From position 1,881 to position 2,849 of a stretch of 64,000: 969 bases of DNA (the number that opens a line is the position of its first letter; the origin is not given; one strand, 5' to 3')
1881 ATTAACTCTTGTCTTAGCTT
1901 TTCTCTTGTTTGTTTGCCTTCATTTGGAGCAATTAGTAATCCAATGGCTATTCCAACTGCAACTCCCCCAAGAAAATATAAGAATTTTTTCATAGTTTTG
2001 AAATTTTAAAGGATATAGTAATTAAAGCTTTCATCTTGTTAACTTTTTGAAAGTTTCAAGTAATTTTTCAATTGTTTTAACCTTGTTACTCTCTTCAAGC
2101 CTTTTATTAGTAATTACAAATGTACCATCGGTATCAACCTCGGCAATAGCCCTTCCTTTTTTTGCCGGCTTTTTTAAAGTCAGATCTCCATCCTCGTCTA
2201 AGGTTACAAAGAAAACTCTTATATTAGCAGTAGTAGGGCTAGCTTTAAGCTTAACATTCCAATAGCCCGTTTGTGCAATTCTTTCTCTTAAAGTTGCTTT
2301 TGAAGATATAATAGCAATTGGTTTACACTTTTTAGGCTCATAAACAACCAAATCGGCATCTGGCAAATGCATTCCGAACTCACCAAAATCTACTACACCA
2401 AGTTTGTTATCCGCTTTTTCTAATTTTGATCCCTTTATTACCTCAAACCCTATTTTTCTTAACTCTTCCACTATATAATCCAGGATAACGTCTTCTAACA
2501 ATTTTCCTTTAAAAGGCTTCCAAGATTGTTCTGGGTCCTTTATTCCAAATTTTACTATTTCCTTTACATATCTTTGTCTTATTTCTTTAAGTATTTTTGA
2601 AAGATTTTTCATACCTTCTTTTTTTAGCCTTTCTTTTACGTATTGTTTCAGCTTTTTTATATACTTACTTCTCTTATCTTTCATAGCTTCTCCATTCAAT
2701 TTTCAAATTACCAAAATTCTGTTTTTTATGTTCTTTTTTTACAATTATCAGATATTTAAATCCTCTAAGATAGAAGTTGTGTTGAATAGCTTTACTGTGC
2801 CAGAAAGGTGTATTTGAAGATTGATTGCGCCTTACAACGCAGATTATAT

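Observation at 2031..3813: R-M pair inside the lgt-glycosyltransferase operon; methyltransferase carries an N-terminal DCD/YTH-like PUA-fold domain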

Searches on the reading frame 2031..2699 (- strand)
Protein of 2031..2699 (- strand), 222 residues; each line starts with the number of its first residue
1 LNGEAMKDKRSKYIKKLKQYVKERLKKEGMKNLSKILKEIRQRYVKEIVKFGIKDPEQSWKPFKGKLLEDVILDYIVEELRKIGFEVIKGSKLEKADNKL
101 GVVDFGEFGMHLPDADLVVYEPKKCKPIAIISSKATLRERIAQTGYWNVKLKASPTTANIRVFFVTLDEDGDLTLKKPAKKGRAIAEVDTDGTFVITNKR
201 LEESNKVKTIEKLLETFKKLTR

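Call 3: search_protein_families(library=pfam, proteins=[window:2031-2699:-], max_evalue=1)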
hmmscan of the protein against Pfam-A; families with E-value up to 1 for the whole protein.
window:2031-2699:- (222 aa): 6 families
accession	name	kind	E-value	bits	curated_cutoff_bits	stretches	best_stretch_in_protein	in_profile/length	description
PF18643.7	RE_BsaWI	-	1.3e-27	96.3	26.2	1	99-196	9-105/105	BsaWI restriction endonuclease type 2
PF19647.4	DUF6150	-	0.039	14.4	27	1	156-210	18-68/98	Family of unknown function (DUF6150)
PF16173.10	DUF4874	-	0.043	13.9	30.1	1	16-51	38-73/159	Domain of unknown function (DUF4874)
PF07287.17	AtuA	-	0.099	11.9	22.8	0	175-200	220-245/437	Acyclic terpene utilisation family protein AtuA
PF17930.7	LpxI_N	-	0.1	13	25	0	27-90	48-122/129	LpxI N-terminal domain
PF11121.13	DUF2639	-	0.92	10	27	1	77-95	9-27/38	Protein of unknown function (DUF2639)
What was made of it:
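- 2031..2684 (-): BsaWI-family (CCGG-family) Type IIP restriction endonuclease gene, 217-aa allele lacking 10 conserved residues. PF18643 E 1.3e-27 (call 3).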

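Call 4: search_protein_families(library=ncbifam, proteins=[window:2031-2699:-], max_evalue=1)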
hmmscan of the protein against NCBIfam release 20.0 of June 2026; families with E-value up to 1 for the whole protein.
window:2031-2699:- (222 aa): 1 family
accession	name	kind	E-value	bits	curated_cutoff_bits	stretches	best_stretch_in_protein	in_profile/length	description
NF003457.0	PRK05066.1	equivalog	0.66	9.5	194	0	74-103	27-56/156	transcriptional regulator ArgR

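Call 5: search_protein_families(library=padloc, proteins=[window:2031-2699:-], max_evalue=1)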
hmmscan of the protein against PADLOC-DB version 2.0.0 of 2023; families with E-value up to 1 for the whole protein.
window:2031-2699:- (222 aa): 1 family
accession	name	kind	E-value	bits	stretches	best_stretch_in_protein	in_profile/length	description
PDLC00412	ThsA1|ThsA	-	0.015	12.5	1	7-90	77-157/314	STALD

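Call 6: search_solved_structures(query=window:2031-2699:-, max_evalue=1, show_alignments=1)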
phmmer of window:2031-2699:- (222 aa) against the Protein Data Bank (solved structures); distinct sequences matched with E-value up to 1: 3.
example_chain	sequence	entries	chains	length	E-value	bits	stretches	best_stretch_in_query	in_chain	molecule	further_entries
6tgs_A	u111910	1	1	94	0.61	13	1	157-202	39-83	Protein NBR1 homolog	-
4uda_A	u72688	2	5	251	0.84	12.5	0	24-83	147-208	MINERALOCORTICOID RECEPTOR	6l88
4udb_A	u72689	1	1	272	0.98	12.3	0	24-82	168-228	MINERALOCORTICOID RECEPTOR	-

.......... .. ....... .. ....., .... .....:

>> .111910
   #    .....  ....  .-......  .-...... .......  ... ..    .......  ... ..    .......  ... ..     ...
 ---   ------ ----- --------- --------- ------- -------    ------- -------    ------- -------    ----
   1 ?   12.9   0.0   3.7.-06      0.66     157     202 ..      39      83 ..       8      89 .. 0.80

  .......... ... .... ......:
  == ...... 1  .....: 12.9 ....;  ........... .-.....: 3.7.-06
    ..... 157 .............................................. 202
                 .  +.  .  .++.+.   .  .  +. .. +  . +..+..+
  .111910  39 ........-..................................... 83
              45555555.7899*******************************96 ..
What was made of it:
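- Tried and rejected: It found nothing (call 6).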

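Call 16: find_homologous_proteins(query=window:2031-2684:-, max_evalue=0.001)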
Query window:2031-2684:- (217 aa): 3322 proteins with E <= 0.001 among 5102 candidates; the best 120 are listed.
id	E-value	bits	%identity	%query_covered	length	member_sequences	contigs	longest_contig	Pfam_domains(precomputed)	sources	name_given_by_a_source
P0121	4.7e-133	459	100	100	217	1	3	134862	PF18643.8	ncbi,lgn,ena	ncbi:MAG: BsaWI family type II restriction enzyme [candidate division WOR-3 bacterium]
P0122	1.7e-132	457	100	100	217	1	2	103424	PF18643.8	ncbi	ncbi:MAG: BsaWI family type II restriction enzyme [candidate division WOR-3 bacterium]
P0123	4.5e-127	440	96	100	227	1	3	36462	PF18643.8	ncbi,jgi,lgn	ncbi:MAG: BsaWI family type II restriction enzyme [candidate division WOR-3 bacterium]|jgi:type II r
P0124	5.0e-105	368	75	99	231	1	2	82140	PF18643.8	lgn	-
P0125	2.1e-104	366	75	100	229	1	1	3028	PF18643.8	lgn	-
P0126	1.2e-95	337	69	99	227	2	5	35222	PF18643.8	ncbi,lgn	ncbi:MAG: BsaWI family type II restriction enzyme [candidate division WOR-3 bacterium]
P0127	5.8e-86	305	99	67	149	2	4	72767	PF18643.8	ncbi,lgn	ncbi:MAG: BsaWI family type II restriction enzyme [candidate division WOR-3 bacterium]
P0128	2.1e-85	304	65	100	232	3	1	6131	PF18643.8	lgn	-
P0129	2.2e-84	300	62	99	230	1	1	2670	PF18643.8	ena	-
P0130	2.1e-82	294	63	99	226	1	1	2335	PF18643.8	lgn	-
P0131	3.0e-80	287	60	100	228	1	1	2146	PF18643.8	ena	-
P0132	3.6e-80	286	61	98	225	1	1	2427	PF18643.8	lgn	-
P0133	4.5e-80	286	61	98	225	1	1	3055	PF18643.8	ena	-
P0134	7.3e-80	285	60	100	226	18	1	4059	PF18643.8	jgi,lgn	jgi:type II restriction enzyme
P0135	1.0e-79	285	61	99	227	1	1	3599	PF18643.8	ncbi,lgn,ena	-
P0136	2.0e-79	284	60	99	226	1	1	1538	PF18643.8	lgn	-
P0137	2.0e-79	284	60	98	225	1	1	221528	PF18643.8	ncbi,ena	-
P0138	5.8e-78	279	60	99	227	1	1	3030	PF18643.8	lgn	-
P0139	8.3e-78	279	59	99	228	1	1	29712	PF18643.8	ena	-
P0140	2.4e-77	277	60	100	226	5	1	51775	PF18643.8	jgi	jgi:type II restriction enzyme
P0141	1.1e-76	275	59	100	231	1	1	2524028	PF18643.8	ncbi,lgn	-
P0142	2.3e-76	274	59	99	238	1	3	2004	PF18643.8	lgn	-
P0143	2.4e-76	274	58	99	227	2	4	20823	PF18643.8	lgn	-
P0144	2.6e-76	274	60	99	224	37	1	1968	PF18643.8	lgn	-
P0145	4.6e-76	273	59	99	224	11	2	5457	PF18643.8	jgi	jgi:type II restriction enzyme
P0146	1.5e-75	271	58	99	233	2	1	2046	PF18643.8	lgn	-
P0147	2.7e-75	271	61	99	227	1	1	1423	PF18643.8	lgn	-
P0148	3.7e-75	270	61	91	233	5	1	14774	PF18643.8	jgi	-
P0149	1.1e-74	269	60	97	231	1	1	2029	PF18643.8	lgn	-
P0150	3.5e-74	267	59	98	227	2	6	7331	PF18643.8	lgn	-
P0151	3.7e-74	267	60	99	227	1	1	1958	PF18643.8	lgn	-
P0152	7.0e-74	266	60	92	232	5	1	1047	PF18643.8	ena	-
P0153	1.3e-73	265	56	99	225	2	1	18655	PF18643.8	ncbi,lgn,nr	ncbi:MAG: BsaWI family type II restriction enzyme [Aquificaceae bacterium]|nr:BsaWI family type II r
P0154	2.0e-73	264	59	100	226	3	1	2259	PF18643.8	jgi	-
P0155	2.8e-73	264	56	98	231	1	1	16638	PF18643.8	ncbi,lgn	ncbi:MAG: BsaWI family type II restriction enzyme [Aquificaceae bacterium]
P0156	4.4e-72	260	57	99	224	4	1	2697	PF18643.8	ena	-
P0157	9.1e-72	259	57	100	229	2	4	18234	PF18643.8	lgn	-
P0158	1.2e-71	259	59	100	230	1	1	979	PF18643.8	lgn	-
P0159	1.7e-71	258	58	96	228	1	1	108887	PF18643.8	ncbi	-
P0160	2.3e-71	258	60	94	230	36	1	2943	PF18643.8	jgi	jgi:type II restriction enzyme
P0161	5.2e-71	257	58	96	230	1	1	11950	PF18643.8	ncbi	-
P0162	6.0e-71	256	57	99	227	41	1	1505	PF18643.8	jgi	jgi:type II restriction enzyme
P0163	2.9e-69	251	56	99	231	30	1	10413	PF18643.8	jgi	jgi:type II restriction enzyme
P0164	5.3e-69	250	60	92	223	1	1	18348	PF18643.8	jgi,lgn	-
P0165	1.1e-68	249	54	100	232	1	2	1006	PF18643.8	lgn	-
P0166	4.0e-68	247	55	99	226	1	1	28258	PF18643.8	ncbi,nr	ncbi:MAG: BsaWI family type II restriction enzyme [Ignavibacteria bacterium]|nr:BsaWI family type II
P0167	5.9e-68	247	58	99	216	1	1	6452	PF18643.8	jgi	jgi:type II restriction enzyme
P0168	1.0e-67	246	58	89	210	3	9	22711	PF18643.8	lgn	-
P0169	4.3e-67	244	58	100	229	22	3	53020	PF18643.8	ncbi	ncbi:MAG: BsaWI family type II restriction enzyme [Aquificaceae bacterium]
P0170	8.1e-67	243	57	99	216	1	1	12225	PF18643.8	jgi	-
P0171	9.8e-67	243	52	99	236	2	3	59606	PF18643.8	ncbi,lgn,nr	ncbi:MAG: BsaWI family type II restriction enzyme [Candidatus Kryptonium sp.]|nr:BsaWI family type I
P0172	1.1e-66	242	57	99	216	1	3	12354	PF18643.8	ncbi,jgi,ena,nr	ncbi:MAG: BsaWI family type II restriction enzyme [Candidatus Caldipriscus sp.]|jgi:type II restrict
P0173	4.2e-66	241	55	100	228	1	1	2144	PF18643.8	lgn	-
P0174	1.4e-65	239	52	94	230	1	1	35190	PF18643.8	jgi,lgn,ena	-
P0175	2.0e-65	238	56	100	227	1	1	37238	PF18643.8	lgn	-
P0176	1.6e-64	235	54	97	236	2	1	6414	PF18643.8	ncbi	ncbi:MAG: BsaWI family type II restriction enzyme [Candidatus Kryptonium sp.]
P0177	4.7e-64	234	52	95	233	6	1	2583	PF18643.8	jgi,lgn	-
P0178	7.1e-64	233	56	95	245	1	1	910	PF18643.8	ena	-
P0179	7.1e-64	233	53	95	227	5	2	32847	PF18643.8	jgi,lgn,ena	-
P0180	2.2e-62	228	54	93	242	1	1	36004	PF18643.8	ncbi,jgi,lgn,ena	-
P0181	3.3e-62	228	52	99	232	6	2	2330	PF18643.8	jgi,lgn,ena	-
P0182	4.0e-62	228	53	100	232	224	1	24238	PF18643.8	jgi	jgi:type II restriction enzyme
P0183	9.9e-62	226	53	91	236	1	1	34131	PF18643.8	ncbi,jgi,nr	ncbi:MAG: DNA modification methylase [Chlorobi bacterium]|nr:DNA modification methylase [Chlorobiota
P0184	3.6e-60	221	52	92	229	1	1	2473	PF18643.8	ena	-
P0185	4.8e-60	221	53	95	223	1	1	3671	PF18643.8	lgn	-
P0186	1.3e-59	219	52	99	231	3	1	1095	PF18643.8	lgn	-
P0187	1.4e-59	219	52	88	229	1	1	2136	PF18643.8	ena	-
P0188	9.6e-59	217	50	100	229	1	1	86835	PF18643.8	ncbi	-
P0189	1.3e-58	216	53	87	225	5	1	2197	PF18643.8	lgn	-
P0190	1.6e-58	216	53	87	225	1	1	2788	PF18643.8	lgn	-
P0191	1.6e-58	216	54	99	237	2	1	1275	PF18643.8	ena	-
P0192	2.5e-58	215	68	66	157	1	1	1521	PF18643.8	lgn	-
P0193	1.6e-57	213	52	95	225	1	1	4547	PF18643.8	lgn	-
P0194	2.8e-57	212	53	95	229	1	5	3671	PF18643.8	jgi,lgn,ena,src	-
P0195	2.8e-57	212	52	96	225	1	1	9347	PF18643.8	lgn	-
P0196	2.8e-57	212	50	94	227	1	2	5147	PF18643.8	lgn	-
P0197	3.5e-57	211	51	94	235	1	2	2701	PF18643.8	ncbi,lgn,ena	-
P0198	4.9e-57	211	50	92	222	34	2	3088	PF18643.8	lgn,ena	-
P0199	1.0e-56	210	50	92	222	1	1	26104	PF18643.8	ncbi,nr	ncbi:MAG: BsaWI family type II restriction enzyme [Bacteroidota bacterium]|nr:BsaWI family type II r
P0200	1.1e-56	210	49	100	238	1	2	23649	PF18643.8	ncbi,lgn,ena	-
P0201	2.0e-56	209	53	87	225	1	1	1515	PF18643.8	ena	-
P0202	2.2e-56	209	50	96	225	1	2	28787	PF18643.8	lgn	-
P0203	2.4e-56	209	48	95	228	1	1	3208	PF18643.8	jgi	jgi:type II restriction enzyme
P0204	2.5e-56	209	51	89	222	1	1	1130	PF18643.8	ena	-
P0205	2.5e-56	209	47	99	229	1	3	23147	PF18643.8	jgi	-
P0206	3.6e-56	208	45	100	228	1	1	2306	PF18643.8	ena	-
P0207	3.9e-56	208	52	92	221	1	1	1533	PF18643.8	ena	-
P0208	8.3e-56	207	50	88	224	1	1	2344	PF18643.8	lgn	-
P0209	9.6e-56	207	48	94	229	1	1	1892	PF18643.8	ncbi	-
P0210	9.9e-56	207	49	95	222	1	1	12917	PF18643.8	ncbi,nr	ncbi:MAG: restriction endonuclease subunit M [Ignavibacterium sp.]|nr:MAG: restriction endonuclease 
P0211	1.3e-55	206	48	95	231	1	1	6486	PF18643.8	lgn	-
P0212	2.1e-55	206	52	87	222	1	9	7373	PF18643.8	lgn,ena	-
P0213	2.3e-55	206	48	93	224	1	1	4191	PF18643.8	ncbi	-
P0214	2.3e-55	206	48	99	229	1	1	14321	PF18643.8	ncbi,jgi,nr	ncbi:MAG: DNA modification methylase [Candidatus Cloacimonadota bacterium]|nr:MAG: DNA modification 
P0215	2.6e-55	205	51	92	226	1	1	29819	PF18643.8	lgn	-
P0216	2.6e-55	205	48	94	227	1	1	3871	PF18643.8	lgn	-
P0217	2.6e-55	205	51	94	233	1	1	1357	PF18643.8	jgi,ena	-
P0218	2.7e-55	205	55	99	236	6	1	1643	PF18643.8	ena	-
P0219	3.3e-55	205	47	95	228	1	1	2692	PF18643.8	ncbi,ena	-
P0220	3.4e-55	205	45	100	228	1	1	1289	PF18643.8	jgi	jgi:type II restriction enzyme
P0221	3.4e-55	205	47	95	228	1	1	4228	PF18643.8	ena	-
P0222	3.4e-55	205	52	90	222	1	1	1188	PF18643.8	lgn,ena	-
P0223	3.7e-55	205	52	88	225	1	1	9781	PF18643.8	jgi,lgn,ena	-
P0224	5.0e-55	204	50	95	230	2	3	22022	PF18643.8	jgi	-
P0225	5.5e-55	204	48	95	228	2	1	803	PF18643.8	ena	-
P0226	5.7e-55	204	49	95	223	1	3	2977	PF18643.8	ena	-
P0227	5.8e-55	204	49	95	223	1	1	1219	PF18643.8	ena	-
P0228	6.1e-55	204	47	94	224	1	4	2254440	PF18643.8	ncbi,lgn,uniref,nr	ncbi:DNA modification methylase [Helicobacter muridarum]|uniref:DNA modification methylase n=1 Tax=H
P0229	6.7e-55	204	45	100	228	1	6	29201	PF18643.8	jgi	jgi:type II restriction enzyme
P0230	6.9e-55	204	45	99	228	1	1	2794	PF18643.8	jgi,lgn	jgi:type II restriction enzyme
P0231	6.9e-55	204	48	90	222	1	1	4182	PF18643.8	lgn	-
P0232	7.2e-55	204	47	99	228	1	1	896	PF18643.8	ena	-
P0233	7.2e-55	204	51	89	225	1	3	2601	PF18643.8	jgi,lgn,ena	-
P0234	7.2e-55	204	48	93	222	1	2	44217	PF18643.8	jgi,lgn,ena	jgi:type II restriction enzyme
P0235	7.5e-55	204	50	92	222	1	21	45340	PF18643.8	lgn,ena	-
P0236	8.0e-55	204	49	94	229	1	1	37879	PF18643.8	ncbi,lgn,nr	ncbi:MAG: DNA modification methylase [Candidatus Altiarchaeota archaeon]|nr:DNA modification methyla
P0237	8.2e-55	204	51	89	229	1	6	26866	PF18643.8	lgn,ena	-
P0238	8.5e-55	204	50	99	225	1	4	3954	PF18643.8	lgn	-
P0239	9.2e-55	204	48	90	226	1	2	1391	PF18643.8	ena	-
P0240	9.6e-55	203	51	87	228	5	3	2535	PF18643.8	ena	-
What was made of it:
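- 2031..2684 (-): NCBI names it 'BsaWI family type II restriction enzyme' (call 16).
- On BsaWI family / CCGG-family Type IIP restriction endonucleases (PF18643): NCBI names identical proteins 'BsaWI family type II restriction enzyme' (call 16).
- Pfam RE_BsaWI 96 bits (call 3) and the NCBI name (call 16).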

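Call 22: search_solved_structures(query=A2, max_evalue=10, show_alignments=3)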
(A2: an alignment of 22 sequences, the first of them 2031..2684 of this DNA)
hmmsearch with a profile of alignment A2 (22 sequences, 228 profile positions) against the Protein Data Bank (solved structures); distinct sequences matched with E-value up to 10: 8.
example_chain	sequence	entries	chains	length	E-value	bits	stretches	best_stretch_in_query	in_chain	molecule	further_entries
4zsf_A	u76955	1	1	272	0.01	18.2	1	47-148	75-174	BsaWI endonuclease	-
36rp_G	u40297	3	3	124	0.27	13.6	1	166-211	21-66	DNA-directed RNA polymerase subunit Rpo8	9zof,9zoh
7ok0_G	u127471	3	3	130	0.28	13.5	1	166-211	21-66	DNA-directed RNA polymerase, subunit G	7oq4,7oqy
8fjg_A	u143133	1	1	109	0.71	12.2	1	6-80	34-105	H12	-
8vh3_A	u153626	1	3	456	1.2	11.5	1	154-201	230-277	CH505.CE2 SOSIP gp120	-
8vh1_A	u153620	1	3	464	1.2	11.5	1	154-201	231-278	CH505.M5 SOSIP gp120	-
8sxi_A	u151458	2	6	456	1.3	11.4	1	155-201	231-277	Envelope glycoprotein gp160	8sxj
6uda_A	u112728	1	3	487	1.3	11.4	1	154-201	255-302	CH505.N279K.G458Y.SOSIP.664 gp120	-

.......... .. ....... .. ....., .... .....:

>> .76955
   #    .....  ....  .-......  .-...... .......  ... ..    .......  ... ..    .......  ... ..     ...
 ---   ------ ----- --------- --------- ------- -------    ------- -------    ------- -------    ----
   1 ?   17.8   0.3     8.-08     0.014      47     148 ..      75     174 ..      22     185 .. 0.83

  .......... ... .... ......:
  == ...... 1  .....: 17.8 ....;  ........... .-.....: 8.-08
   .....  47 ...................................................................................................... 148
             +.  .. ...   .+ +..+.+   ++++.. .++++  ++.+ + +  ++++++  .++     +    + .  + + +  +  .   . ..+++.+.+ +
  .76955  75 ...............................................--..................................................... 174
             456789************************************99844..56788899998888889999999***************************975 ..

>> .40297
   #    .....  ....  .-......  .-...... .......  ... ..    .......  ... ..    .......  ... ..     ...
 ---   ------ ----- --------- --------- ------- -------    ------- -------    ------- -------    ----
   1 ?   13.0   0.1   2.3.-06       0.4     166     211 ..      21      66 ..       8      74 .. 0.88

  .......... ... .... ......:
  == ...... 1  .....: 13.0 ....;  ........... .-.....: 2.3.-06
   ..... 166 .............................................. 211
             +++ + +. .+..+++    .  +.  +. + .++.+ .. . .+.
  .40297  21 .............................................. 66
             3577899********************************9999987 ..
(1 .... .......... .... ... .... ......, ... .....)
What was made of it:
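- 2031..2684 (-): Profile versus 4zsf E 0.01 (call 22).
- Tried and rejected: A 22-sequence profile was needed to reach 4zsf (call 22).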

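Call 26: find_encoding_contigs(protein=P0123, flank=8000, max_places=4)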
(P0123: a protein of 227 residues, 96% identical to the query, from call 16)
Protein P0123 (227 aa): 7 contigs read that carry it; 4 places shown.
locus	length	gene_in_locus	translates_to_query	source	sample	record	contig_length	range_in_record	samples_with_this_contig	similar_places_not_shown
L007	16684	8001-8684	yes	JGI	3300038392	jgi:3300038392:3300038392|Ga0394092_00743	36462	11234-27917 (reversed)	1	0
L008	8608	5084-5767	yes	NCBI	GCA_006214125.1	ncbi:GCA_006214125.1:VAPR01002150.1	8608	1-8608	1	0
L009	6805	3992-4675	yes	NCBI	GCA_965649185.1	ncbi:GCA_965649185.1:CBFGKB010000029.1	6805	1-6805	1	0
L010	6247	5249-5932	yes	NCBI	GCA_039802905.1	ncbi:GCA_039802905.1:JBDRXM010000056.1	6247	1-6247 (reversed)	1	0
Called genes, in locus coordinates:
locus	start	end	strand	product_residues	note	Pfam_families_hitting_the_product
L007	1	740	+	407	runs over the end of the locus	PF00756:Esterase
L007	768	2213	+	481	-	PF02518:HATPase_c (weak), PF13589:HATPase_c_3, PF01119:DNA_mis_repair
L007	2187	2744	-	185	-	PF01121:CoaE, PF13238:AAA_18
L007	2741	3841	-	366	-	PF00155:Aminotran_1_2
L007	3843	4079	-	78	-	-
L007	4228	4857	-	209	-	PF02578:Cu-oxidase_4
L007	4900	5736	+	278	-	PF01790:LGT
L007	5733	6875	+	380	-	PF13439:Glyco_transf_4, PF20706:GT4-conflict (weak), PF00534:Glycos_transf_1, PF13692:Glyco_trans_1_4, PF13524:Glyco_trans_1_2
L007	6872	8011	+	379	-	PF10539:Dev_Cell_Death, PF01555:N6_N4_Mtase, PF05148:Methyltransf_8 (faint), PF01170:UPF0020 (faint), PF08241:Methyltransf_11 (faint), PF01555:N6_N4_Mtase (weak)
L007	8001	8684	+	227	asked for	PF18643:RE_BsaWI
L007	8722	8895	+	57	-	-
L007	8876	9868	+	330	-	PF00044:Gp_dh_N, PF02800:Gp_dh_C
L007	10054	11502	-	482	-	PF00180:Iso_dh, PF18324:Isocitrate_DH_C_bact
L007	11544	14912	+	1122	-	PF17915:zf_Rg, PF04851:ResIII (weak), PF00270:DEAD, PF01751:Toprim, PF01131:Topoisom_bac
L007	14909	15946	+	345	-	PF00764:Arginosuc_synth (faint), PF02540:NAD_synthase (weak), PF03054:tRNA_Me_trans, PF20259:tRNA_Me_trans_M, PF20258:tRNA_Me_trans_C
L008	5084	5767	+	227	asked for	PF18643:RE_BsaWI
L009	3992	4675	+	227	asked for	PF18643:RE_BsaWI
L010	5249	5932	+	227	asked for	PF18643:RE_BsaWI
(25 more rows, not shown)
